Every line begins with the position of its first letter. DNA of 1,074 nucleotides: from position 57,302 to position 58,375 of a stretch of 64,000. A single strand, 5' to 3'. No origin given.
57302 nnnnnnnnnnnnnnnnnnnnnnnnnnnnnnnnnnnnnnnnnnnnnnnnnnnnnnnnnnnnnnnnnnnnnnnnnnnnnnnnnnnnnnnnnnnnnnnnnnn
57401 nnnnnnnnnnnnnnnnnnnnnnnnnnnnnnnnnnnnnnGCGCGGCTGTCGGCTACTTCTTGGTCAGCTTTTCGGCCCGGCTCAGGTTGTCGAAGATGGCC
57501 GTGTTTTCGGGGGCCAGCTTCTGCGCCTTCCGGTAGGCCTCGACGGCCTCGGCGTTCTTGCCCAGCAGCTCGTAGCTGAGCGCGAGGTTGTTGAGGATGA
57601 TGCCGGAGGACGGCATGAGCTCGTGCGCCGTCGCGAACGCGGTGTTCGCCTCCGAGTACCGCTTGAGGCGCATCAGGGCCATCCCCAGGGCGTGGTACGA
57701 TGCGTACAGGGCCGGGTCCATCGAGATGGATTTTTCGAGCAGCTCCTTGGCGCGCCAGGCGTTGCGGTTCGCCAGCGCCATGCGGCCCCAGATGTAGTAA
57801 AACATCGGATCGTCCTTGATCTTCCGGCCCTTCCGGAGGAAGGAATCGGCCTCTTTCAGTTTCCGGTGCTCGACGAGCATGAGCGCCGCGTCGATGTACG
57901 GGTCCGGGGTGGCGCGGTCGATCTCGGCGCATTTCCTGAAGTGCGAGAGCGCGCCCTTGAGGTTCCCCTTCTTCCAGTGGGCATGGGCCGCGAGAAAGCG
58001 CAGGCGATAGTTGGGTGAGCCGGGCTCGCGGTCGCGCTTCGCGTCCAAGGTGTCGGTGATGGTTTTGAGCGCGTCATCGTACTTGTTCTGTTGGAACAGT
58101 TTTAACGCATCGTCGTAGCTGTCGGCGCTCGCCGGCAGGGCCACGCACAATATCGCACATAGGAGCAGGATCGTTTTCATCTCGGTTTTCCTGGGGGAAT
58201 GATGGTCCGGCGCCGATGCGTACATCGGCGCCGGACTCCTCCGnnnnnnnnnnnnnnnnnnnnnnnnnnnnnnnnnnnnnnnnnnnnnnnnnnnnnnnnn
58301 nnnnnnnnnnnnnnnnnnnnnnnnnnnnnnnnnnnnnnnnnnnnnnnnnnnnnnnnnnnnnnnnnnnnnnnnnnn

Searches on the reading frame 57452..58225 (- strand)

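Call 27: search_protein_families(library=pfam, proteins=[window:57452-58225:-], max_evalue=0.00001)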
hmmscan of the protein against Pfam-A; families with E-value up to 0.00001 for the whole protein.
window:57452-58225:- (257 aa): 11 families
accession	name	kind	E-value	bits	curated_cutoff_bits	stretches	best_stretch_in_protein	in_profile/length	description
PF07719.23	TPR_2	-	1.1e-20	72.4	27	1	210-241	3-34/34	Tetratricopeptide repeat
PF00515.34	TPR_1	-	2.1e-16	59.4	27.8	1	210-241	3-34/34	Tetratricopeptide repeat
PF13181.12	TPR_8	-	2.2e-16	59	25.7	1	211-241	4-34/34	Tetratricopeptide repeat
PF13432.12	TPR_16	-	3.1e-14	53.5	32.7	1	179-241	2-64/65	Tetratricopeptide repeat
PF13424.12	TPR_12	-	1.5e-11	44.8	30.1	1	175-239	4-76/77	Tetratricopeptide repeat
PF13414.12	TPR_11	-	1.3e-10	41.3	26.8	0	221-246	7-32/42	TPR repeat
PF13428.12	TPR_14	-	2.1e-10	40.7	23.5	0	213-248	6-41/44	Tetratricopeptide repeat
PF14559.12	TPR_19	-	2.7e-10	40.9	25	0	150-199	1-50/68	Tetratricopeptide repeat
PF13176.12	TPR_7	-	1.2e-08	34.8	27.9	0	211-241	2-34/36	Tetratricopeptide repeat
PF13374.12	TPR_10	-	5.4e-08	33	27.5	0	211-234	5-28/42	Tetratricopeptide repeat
PF13431.12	TPR_17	-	4.8e-06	26.9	24.4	0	162-193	1-32/34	Tetratricopeptide repeat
